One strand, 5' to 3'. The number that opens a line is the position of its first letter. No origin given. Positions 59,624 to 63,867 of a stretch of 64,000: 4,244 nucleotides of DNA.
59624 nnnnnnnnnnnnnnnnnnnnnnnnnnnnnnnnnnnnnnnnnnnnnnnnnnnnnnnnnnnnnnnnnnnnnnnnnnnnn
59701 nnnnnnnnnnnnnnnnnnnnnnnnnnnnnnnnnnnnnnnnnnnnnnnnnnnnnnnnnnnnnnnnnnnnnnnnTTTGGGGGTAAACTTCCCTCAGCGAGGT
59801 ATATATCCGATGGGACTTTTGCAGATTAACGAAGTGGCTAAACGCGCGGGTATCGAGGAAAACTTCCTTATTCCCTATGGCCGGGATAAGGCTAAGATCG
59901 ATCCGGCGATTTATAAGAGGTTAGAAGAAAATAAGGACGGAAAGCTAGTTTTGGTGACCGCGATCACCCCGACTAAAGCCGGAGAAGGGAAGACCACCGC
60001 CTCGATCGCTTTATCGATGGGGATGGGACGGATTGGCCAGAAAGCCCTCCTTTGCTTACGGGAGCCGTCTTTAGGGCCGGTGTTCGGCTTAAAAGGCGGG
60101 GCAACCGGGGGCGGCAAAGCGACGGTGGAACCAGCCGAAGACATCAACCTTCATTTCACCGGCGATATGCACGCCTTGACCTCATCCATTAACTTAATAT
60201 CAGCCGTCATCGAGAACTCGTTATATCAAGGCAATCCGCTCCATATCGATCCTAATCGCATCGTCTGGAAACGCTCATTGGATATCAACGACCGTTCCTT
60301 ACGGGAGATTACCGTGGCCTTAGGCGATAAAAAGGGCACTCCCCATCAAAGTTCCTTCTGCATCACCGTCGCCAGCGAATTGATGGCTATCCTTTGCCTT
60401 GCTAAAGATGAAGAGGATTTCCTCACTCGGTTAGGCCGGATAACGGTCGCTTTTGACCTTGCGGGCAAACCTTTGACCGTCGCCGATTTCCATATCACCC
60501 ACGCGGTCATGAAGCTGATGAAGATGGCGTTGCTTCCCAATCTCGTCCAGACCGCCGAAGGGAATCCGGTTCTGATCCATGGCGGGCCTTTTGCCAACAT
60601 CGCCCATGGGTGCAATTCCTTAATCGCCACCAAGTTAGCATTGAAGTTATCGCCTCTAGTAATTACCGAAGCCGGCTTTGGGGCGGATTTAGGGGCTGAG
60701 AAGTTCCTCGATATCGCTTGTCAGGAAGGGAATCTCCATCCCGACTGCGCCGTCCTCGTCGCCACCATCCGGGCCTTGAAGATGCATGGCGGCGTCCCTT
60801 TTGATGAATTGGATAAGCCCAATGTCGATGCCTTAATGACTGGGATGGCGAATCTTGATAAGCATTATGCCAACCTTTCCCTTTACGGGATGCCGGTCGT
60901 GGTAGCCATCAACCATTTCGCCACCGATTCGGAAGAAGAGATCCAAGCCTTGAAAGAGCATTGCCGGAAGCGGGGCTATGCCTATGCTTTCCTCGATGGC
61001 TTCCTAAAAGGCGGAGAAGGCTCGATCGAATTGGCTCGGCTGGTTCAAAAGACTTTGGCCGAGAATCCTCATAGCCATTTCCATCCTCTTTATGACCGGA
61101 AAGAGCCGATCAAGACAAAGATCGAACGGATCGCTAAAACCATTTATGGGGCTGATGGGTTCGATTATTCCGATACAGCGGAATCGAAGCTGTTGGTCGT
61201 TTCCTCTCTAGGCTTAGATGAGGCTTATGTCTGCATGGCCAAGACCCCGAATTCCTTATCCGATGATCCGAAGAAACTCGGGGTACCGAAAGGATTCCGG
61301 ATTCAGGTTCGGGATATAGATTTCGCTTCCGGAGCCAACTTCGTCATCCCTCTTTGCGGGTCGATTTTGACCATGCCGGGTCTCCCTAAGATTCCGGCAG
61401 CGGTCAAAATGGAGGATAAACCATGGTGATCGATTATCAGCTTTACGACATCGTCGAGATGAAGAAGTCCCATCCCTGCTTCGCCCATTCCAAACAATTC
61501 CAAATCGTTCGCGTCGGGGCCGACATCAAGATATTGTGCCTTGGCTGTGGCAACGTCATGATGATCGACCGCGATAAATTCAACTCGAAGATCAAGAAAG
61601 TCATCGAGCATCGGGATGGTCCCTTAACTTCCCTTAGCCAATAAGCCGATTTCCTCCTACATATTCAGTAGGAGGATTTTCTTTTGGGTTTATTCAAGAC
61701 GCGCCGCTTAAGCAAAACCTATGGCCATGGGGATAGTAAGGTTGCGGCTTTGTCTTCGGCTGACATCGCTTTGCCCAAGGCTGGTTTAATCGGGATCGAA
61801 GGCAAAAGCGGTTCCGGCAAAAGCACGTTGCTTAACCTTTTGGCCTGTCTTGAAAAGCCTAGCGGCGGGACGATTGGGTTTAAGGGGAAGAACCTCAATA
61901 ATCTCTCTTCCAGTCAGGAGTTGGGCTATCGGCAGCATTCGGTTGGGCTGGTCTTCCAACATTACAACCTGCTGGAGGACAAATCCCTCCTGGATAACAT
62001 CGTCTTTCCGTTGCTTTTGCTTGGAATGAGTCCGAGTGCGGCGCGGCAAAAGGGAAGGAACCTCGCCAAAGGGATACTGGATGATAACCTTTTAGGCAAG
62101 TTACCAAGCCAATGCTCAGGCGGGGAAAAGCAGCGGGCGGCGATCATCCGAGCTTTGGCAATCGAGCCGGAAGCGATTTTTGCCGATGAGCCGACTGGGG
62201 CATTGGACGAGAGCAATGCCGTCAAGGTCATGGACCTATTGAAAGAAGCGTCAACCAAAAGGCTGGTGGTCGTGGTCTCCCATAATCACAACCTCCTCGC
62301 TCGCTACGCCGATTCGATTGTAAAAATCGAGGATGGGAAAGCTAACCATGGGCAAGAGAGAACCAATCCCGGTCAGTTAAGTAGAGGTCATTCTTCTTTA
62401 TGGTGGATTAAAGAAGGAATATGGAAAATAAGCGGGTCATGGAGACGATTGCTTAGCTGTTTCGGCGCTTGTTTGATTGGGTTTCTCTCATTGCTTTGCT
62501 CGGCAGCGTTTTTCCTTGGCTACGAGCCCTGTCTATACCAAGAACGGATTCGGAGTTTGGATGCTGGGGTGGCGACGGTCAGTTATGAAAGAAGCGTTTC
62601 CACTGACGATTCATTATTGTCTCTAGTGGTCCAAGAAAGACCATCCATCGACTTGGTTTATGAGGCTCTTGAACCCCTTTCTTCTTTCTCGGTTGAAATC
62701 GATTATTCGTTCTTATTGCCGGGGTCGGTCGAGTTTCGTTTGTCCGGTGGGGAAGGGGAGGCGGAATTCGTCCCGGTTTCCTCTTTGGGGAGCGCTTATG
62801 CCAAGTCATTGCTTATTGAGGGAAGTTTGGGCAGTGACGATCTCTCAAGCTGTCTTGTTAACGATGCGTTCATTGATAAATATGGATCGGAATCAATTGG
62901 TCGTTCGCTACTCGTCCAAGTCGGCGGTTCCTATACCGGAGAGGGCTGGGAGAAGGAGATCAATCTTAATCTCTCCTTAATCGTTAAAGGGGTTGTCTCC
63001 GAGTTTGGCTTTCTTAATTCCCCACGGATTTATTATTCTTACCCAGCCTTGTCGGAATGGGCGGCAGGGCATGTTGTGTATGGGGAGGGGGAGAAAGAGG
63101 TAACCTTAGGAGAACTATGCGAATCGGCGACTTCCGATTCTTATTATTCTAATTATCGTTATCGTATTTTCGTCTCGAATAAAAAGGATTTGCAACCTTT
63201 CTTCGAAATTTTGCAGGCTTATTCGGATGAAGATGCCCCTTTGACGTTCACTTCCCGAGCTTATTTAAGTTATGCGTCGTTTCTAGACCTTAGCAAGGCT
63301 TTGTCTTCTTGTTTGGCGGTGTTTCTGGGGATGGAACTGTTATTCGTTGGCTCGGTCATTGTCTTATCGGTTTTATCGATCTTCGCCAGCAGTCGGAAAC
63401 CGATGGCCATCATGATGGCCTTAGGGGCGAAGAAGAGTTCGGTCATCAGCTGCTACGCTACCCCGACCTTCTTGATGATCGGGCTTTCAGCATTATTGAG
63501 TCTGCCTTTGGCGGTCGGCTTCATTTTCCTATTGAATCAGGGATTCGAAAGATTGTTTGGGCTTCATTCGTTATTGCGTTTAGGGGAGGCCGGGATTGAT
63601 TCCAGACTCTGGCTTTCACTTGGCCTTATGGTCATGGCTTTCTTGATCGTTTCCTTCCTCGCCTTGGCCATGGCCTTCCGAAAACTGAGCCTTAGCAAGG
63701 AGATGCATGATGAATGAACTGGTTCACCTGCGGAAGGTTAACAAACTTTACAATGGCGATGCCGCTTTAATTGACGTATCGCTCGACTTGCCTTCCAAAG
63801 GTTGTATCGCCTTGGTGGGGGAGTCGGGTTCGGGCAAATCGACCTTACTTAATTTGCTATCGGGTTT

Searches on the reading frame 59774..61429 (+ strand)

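Call 47: search_protein_families(library=pfam, proteins=[window:59774-61429:+], max_evalue=0.00001)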
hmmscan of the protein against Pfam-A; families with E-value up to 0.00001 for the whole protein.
window:59774-61429:+ (551 aa): 1 family
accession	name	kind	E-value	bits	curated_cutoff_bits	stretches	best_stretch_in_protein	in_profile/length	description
PF01268.25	FTHFS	-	2e-225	749.7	27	1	16-547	13-545/556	Formate--tetrahydrofolate ligase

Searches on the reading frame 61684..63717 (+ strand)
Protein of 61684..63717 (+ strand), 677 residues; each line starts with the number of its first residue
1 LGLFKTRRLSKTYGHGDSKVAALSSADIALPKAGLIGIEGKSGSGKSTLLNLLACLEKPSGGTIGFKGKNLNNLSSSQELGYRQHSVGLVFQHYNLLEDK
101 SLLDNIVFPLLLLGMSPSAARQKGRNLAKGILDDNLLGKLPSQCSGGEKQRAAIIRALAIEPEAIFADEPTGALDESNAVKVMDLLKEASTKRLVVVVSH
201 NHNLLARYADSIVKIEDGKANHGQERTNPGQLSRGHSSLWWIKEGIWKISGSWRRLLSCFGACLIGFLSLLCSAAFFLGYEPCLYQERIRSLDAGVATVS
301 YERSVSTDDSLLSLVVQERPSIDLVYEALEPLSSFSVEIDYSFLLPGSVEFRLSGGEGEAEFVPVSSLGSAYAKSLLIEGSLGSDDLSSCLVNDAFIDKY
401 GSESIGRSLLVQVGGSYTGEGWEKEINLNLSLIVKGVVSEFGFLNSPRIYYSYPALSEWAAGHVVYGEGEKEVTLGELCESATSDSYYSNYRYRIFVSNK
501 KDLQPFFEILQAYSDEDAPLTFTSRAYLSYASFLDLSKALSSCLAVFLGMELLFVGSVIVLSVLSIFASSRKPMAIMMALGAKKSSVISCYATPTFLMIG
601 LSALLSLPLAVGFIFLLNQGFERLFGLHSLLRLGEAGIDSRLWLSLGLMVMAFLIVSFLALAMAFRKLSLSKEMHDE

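Call 47: search_protein_families(library=pfam, proteins=[window:61684-63717:+], max_evalue=0.00001)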
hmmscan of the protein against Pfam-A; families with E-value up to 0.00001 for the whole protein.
window:61684-63717:+ (677 aa): 3 families
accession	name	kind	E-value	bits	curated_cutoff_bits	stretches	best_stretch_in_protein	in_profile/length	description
PF00005.33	ABC_tran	-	2.2e-23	83.8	25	1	26-171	4-136/137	ABC transporter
PF02687.27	FtsX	-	3.5e-06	27.5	25.5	1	546-667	2-118/120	FtsX-like permease C-terminal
PF02463.25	SMC_N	-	7.8e-06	25.9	40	0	37-216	28-212/220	RecF/RecN/SMC N terminal domain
